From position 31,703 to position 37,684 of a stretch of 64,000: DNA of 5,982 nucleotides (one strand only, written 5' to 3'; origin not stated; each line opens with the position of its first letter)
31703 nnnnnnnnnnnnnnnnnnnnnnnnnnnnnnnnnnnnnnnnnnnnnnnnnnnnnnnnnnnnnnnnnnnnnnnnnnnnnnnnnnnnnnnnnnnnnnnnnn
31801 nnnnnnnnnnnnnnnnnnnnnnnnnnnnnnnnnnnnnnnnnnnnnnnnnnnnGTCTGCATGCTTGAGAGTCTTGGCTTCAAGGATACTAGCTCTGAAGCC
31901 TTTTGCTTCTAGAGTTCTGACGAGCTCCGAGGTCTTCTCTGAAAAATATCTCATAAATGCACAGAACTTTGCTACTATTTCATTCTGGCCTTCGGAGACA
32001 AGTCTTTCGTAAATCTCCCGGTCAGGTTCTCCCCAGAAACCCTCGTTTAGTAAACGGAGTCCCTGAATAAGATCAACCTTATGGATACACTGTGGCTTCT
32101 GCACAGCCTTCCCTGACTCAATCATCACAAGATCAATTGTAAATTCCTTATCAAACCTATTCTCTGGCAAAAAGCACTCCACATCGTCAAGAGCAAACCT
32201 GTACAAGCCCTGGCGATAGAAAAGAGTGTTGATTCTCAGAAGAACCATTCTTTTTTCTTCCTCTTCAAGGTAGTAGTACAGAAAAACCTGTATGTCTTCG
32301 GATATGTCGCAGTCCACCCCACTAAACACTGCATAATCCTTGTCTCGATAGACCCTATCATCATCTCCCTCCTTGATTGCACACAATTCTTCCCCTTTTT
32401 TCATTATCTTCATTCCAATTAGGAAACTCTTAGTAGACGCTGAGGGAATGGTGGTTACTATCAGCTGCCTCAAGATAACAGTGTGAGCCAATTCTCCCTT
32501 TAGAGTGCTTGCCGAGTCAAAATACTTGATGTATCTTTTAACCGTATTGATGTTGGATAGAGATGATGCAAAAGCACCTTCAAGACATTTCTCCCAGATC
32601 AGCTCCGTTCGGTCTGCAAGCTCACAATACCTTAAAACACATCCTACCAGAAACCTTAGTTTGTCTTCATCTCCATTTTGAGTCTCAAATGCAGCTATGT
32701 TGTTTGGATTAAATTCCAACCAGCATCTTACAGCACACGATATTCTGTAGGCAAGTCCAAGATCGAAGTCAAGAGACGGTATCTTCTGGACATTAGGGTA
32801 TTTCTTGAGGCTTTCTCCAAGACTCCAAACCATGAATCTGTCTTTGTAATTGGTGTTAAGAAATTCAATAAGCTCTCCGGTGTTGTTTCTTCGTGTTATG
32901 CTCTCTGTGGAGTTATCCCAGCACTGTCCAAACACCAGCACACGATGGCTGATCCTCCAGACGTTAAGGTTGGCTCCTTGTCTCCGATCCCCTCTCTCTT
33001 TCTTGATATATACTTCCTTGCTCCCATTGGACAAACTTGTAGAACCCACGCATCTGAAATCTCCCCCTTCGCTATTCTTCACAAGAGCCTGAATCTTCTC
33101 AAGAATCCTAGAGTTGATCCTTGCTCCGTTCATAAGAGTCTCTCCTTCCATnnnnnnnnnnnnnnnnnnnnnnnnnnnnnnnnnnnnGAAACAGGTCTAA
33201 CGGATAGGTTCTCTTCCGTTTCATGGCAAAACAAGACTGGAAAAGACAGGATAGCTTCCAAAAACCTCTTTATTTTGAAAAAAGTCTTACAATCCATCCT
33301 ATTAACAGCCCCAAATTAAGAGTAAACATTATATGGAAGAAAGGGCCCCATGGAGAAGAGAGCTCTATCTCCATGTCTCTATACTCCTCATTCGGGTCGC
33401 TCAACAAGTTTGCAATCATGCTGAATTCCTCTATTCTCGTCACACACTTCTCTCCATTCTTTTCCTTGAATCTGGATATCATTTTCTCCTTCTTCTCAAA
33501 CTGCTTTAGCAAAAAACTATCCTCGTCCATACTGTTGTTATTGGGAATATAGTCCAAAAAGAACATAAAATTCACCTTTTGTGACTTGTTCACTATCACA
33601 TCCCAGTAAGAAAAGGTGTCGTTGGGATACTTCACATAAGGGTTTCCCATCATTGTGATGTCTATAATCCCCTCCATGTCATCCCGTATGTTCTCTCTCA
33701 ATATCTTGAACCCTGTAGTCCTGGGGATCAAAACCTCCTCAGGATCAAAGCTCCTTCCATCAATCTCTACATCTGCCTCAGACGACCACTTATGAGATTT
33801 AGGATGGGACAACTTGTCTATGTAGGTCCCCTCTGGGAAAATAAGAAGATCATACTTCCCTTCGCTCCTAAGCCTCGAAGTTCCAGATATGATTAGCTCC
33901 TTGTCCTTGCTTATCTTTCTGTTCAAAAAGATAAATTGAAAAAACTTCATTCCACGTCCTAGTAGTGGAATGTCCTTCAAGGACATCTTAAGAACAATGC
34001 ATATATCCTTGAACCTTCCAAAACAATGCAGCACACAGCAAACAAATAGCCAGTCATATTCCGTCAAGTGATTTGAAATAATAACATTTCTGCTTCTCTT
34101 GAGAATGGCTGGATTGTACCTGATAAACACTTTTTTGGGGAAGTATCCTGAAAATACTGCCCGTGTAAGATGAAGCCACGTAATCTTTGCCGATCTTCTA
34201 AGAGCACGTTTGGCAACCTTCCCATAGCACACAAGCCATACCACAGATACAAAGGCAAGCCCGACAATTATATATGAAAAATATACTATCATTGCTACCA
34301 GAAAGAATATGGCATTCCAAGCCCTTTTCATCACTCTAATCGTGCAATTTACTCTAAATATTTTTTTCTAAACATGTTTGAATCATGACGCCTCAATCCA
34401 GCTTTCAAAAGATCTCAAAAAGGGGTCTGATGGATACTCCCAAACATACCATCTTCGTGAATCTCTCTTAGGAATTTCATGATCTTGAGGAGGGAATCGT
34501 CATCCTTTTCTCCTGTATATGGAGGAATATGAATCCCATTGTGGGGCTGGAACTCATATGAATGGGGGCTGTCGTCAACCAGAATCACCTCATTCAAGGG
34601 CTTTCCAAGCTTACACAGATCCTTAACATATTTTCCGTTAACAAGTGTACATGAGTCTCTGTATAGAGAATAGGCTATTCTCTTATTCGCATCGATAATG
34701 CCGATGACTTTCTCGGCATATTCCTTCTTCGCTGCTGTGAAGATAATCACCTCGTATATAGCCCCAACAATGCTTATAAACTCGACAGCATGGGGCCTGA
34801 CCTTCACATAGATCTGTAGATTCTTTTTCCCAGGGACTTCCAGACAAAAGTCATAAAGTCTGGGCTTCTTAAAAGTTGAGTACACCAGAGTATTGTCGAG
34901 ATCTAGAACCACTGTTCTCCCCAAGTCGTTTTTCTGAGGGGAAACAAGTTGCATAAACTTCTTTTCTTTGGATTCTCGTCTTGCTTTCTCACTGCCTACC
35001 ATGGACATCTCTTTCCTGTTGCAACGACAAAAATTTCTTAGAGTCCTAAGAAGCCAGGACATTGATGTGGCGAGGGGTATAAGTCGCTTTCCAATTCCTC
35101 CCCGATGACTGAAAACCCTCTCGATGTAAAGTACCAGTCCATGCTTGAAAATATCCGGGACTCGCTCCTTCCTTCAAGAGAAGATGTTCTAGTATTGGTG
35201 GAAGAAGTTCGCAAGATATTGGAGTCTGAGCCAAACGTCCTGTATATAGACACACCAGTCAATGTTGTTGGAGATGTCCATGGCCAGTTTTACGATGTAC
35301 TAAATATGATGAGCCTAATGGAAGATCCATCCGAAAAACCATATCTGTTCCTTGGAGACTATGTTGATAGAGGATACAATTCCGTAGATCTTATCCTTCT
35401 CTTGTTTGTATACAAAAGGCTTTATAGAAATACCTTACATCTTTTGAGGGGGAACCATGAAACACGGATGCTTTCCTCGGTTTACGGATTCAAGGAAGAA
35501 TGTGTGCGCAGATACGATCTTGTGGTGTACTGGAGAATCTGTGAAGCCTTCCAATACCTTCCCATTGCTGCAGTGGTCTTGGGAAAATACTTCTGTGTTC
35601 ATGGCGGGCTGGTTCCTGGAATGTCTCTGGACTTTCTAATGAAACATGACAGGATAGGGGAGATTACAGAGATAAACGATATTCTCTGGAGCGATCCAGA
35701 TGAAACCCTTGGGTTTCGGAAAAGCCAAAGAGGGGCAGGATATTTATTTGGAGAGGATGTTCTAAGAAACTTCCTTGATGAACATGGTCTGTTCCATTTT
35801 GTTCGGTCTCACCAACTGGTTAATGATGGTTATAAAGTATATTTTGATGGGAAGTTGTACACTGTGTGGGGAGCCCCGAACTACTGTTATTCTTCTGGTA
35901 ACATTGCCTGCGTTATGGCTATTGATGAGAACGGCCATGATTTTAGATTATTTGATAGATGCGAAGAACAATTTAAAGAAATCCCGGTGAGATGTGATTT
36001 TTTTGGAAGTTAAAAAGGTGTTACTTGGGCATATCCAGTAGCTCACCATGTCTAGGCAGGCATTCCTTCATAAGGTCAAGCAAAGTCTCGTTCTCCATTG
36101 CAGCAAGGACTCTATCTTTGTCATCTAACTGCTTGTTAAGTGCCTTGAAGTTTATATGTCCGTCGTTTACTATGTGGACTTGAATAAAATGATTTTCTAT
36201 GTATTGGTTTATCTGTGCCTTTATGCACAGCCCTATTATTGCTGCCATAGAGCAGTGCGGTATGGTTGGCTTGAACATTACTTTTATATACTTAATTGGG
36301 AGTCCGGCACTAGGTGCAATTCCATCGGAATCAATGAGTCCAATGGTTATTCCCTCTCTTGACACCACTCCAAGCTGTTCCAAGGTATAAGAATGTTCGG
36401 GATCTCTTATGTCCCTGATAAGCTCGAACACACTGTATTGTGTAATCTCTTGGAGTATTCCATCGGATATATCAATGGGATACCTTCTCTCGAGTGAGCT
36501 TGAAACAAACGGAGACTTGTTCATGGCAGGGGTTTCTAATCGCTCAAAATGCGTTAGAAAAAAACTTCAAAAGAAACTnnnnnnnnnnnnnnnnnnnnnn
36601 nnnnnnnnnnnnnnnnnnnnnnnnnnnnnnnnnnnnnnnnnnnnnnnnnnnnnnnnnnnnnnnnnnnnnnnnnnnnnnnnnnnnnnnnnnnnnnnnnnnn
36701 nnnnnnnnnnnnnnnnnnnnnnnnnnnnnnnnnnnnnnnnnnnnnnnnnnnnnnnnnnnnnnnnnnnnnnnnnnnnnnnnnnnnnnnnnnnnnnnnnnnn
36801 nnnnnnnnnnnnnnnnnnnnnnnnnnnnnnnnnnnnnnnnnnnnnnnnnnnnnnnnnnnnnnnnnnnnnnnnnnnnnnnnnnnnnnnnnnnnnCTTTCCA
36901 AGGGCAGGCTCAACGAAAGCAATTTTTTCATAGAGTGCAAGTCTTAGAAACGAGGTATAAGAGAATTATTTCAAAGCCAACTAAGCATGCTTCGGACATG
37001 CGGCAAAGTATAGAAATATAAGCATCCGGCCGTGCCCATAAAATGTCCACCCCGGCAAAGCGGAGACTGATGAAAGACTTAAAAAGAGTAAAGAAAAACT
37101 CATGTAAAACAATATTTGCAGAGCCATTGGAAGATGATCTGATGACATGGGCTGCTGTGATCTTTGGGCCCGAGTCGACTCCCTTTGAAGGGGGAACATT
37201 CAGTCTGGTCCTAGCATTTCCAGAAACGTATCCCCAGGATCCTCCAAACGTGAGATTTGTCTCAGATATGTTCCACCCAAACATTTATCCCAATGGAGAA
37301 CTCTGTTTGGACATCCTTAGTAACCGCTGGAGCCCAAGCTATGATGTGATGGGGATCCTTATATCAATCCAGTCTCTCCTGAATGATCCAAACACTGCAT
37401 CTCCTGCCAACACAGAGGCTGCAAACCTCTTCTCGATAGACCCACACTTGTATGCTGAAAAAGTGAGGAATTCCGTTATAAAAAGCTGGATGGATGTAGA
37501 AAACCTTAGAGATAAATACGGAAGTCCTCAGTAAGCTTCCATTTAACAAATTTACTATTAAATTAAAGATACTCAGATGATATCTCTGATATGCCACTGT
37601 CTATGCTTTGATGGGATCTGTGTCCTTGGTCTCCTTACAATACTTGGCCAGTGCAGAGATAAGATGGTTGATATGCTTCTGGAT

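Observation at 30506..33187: Formin with a PTEN-like (catalytically dead) N-terminus and no FH1 polyproline tract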

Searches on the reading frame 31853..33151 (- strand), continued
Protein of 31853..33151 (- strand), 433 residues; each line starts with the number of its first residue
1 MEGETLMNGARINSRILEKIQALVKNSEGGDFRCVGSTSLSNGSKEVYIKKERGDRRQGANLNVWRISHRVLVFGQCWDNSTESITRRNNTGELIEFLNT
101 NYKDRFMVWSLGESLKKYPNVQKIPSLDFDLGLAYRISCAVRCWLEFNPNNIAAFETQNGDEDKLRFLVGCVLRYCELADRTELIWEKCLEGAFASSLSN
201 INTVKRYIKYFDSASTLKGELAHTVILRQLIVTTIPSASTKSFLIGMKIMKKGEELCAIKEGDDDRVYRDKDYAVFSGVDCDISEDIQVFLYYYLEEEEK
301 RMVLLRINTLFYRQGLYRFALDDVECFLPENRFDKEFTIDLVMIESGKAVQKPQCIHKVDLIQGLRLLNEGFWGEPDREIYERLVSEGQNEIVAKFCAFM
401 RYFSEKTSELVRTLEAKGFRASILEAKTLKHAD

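Call 52: list_cluster_members(proteins=[P0034, P0038, P0048, P0029, P0030, P0042, P0011, P0015, P0018, P0025])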
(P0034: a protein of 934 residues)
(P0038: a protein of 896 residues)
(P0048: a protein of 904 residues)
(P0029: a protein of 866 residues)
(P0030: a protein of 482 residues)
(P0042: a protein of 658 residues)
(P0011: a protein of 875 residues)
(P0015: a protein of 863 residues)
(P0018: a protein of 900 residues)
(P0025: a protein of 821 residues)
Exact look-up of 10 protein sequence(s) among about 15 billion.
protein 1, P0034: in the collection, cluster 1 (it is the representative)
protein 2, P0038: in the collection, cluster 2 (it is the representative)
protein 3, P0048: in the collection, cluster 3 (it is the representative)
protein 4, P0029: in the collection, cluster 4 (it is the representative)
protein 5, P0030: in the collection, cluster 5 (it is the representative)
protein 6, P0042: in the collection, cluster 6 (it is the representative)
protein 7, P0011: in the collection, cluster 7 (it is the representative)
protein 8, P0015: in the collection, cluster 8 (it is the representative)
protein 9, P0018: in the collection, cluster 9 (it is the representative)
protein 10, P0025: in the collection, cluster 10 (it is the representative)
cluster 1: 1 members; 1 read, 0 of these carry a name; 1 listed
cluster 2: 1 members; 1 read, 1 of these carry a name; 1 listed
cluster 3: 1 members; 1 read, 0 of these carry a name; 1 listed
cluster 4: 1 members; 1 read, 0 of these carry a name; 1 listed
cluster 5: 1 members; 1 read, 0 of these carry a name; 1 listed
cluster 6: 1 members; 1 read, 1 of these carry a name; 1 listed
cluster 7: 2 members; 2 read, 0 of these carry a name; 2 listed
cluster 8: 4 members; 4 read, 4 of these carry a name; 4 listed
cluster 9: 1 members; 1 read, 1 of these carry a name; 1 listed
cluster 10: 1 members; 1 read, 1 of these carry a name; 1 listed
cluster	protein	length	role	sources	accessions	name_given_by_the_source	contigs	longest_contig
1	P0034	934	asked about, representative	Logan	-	-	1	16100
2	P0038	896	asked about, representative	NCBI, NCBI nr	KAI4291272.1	hypothetical protein PAPHI01_0546 [Pancytospora philotis]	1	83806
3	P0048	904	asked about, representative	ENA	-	-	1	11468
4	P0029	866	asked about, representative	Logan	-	-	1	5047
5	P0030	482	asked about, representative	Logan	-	-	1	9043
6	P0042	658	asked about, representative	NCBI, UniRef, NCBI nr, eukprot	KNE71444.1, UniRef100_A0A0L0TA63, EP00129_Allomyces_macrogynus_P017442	hypothetical protein AMAG_20356 [Allomyces macrogynus ATCC 38327] | Phosphatase tensin-type domain-containing protein n=1 Tax=Allomyces macrogynus (strain ... | KNE71444.1 hypothetical protein AMAG_20356 [Allomyces macrogynus ATCC 38327]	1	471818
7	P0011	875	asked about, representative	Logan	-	-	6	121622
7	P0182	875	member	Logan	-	-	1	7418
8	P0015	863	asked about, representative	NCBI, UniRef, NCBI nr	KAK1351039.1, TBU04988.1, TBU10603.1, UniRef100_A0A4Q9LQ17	Formin-like protein [Hamiltosporidium tvaerminnensis] | Formin-like protein n=1 Tax=Hamiltosporidium tvaerminnensis TaxID=1176355 ... | hypothetical protein LUQ84_000312 [Hamiltosporidium tvaerminnensis]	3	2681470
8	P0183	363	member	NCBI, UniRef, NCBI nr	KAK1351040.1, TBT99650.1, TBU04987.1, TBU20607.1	subunit 6 of transcription initiation factor IID [Hamiltosporidium tvaerminnensis] | Subunit 6 of transcription initiation factor IID n=2 Tax=Hamiltosporidium TaxID=1176354 ... | histone H4-like TAF Taf6, SAGA complex subunit [Hamiltosporidium tvaerminnensis]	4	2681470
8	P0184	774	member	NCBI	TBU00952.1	formin-like protein, partial [Hamiltosporidium magnivora]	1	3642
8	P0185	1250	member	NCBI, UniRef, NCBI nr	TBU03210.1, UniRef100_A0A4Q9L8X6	subunit 6 of transcription initiation factor IID [Hamiltosporidium magnivora] | Subunit 6 of transcription initiation factor IID n=1 Tax=Hamiltosporidium magnivora ...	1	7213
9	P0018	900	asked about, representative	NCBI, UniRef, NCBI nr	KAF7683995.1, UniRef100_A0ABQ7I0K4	Formin-like protein 12 [Astathelohania contejeani] | Formin-like protein 12 n=1 Tax=Astathelohania contejeani TaxID=164912 ... | Formin-like protein 12 [Thelohania contejeani]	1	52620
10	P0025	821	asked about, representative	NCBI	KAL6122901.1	hypothetical protein NUSPORA_00164 [Nucleospora cyclopteri]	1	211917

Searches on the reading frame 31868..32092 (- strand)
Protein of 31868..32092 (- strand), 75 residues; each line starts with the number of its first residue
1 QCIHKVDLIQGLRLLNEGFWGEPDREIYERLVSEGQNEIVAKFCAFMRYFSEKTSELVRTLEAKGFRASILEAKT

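Call 71: search_protein_families(library=pfam, alignment_id=A3, max_evalue=10)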
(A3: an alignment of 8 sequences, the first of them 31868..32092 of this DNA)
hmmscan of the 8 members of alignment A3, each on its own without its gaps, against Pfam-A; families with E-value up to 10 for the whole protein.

A. member 1, window:31868-32092:- (75 aa): 2 families
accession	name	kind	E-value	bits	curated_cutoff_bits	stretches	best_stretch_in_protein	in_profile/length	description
PF21591.2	Hera_DD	-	0.21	11.8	27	1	30-46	35-51/52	RNA helicase Hera, dimerization domain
PF01995.21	NRD1_2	-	0.22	11.2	25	1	30-68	142-180/238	NrpR regulatory domains NRD1 and 2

B. families by the number of members that match (of 8 scanned): 9 families
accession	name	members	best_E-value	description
PF21591.2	Hera_DD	2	0.098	RNA helicase Hera, dimerization domain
PF06057.17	VirJ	1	0.0035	Bacterial virulence protein (VirJ)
PF03880.21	DbpA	1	0.031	DbpA RNA binding domain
PF19976.4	GAAD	1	0.062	GTPase-associated adaptor domain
PF05417.16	Peptidase_C41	1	0.065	Hepatitis E cysteine protease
PF16859.10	TetR_C_11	1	0.068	Tetracyclin repressor-like, C-terminal domain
PF19551.4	DUF6074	1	0.09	Family of unknown function (DUF6074)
PF01995.21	NRD1_2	1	0.22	NrpR regulatory domains NRD1 and 2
PF22298.2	Tsr1_G-like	1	0.24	Tsr1, G-like domain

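Call 72: search_solved_structures(query=A3, max_evalue=10)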
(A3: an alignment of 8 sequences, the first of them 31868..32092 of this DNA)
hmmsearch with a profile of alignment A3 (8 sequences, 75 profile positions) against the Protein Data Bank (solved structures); distinct sequences matched with E-value up to 10: 4.
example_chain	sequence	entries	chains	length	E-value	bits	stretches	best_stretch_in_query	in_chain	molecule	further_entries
3d9y_A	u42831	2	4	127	0.27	14.2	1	21-54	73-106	Profilin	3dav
5y1d_A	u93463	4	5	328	1.2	12.1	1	24-69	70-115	NAD dependent epimerase/dehydratase family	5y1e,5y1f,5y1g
6zu5_LQ0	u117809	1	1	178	1.4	11.9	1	26-49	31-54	eL18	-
6m6z_A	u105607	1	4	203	1.4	11.9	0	52-69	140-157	TMH4C4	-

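Call 75: predict_structure(alignment_id=A3)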
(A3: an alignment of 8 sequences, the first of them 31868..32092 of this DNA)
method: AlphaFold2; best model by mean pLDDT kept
length: 75 residues; sequences in the alignment: 8
mean_pLDDT: 63.8   pTM: 0.45
mean pLDDT of the five models: 63.8, 61.6, 59.5, 58.5, 57.5
residues with pLDDT >= 90: 0; 70-90: 27; 50-70: 34; < 50: 14
segments of 3 or more residues with pLDDT < 50: 1-6, 69-75
pLDDT, mean of each block of 10 residues (from residue 1): 45 56 80 80 72 66 59 38
secondary structure, 60 per line:
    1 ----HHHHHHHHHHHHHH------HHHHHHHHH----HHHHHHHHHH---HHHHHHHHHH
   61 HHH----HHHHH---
elements in order: H5-18 H25-33 H38-47 H51-63 H68-72

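Call 77: fold_search(model_id=the predicted structure, library=pdb)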
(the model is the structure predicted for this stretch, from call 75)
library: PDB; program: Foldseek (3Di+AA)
matches with E <= 10: 8; with E <= 0.001: 0
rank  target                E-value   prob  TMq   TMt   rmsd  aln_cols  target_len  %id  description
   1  1bi3_A                5.3e+00  0.14  0.34  0.13   6.3        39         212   20  STRUCTURE OF APO-AND HOLO-DIPHTHERIA TOXIN REPRESSOR (released 1999-06-22)
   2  4yn1_A                6.4e+00  0.15  0.30  0.09   3.2        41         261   22  THE ATOMIC STRUCTURE OF ANOMALA CUPREA ENTOMOPOXVIRUS (ACEPV) FUSOLIN SPINDLES (released 2015-04-08)
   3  4x29                  6.4e+00  0.14  0.30  0.08   3.2        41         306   22  Structural basis for the enhancement of virulence by entomopoxvirus fusolin and its in vivo crystallization into viral s (released 2015-03-18)
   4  3q8x_A                6.4e+00  0.02  0.25  0.23  12.5        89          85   10  Structure of a toxin-antitoxin system bound to its substrate (released 2011-03-09)
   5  5byo_A                6.8e+00  0.08  0.29  0.08   3.8        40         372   22  Computationally designed left-handed alpha/alpha toroid with 12 repeats (released 2015-12-16)
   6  5y0t_B                8.3e+00  0.06  0.32  0.09   5.4        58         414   24  Crystal structure of Thermotoga maritima TmcAL bound with alpha-thio ATP(Form II) (released 2018-07-18)
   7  2pjq_C                8.3e+00  0.03  0.24  0.10   7.8        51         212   22  Crystal structure of Q88U62_LACPL from Lactobacillus plantarum. Northeast Structural Genomics target LpR71 (released 2007-05-01)
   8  6axf_A                9.4e+00  0.01  0.19  0.07   9.4        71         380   18  Structure of RasGRP2 in complex with Rap1B (released 2017-10-11)

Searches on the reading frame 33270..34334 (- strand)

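Call 50: search_protein_families(library=pfam, proteins=[window:33270-34334:-], max_evalue=0.001)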
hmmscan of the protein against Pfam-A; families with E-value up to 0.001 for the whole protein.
window:33270-34334:- (354 aa): 1 family
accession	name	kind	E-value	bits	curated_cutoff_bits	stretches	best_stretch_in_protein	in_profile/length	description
PF01553.26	Acyltransferase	-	2e-18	66.9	23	1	80-182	13-112/132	Acyltransferase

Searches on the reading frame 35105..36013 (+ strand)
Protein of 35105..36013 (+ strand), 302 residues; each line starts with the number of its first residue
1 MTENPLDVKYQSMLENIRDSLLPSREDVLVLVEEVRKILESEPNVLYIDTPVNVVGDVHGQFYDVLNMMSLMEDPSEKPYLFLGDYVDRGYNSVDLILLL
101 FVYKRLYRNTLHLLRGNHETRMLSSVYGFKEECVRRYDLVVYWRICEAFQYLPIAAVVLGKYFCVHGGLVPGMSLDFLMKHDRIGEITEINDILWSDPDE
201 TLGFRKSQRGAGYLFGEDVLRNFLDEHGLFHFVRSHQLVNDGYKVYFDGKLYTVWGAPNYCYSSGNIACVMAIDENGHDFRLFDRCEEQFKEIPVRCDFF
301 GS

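Call 58: search_protein_families(library=pfam, proteins=[window:35105-36013:+], max_evalue=0.0001)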
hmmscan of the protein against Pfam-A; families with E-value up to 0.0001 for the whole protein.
window:35105-36013:+ (302 aa): 1 family
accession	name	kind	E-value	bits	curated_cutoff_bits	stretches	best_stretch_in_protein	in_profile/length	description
PF00149.33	Metallophos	-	2.5e-34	119.8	21.5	1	51-239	2-190/191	Calcineurin-like phosphoesterase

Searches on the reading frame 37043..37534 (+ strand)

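Call 58: search_protein_families(library=pfam, proteins=[window:37043-37534:+], max_evalue=0.0001)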
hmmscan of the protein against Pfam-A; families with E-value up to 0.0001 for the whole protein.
window:37043-37534:+ (163 aa): 1 family
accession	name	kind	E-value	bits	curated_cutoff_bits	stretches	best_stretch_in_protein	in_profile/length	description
PF00179.31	UQ_con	-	1.2e-46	158.2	27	1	8-143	1-138/140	Ubiquitin-conjugating enzyme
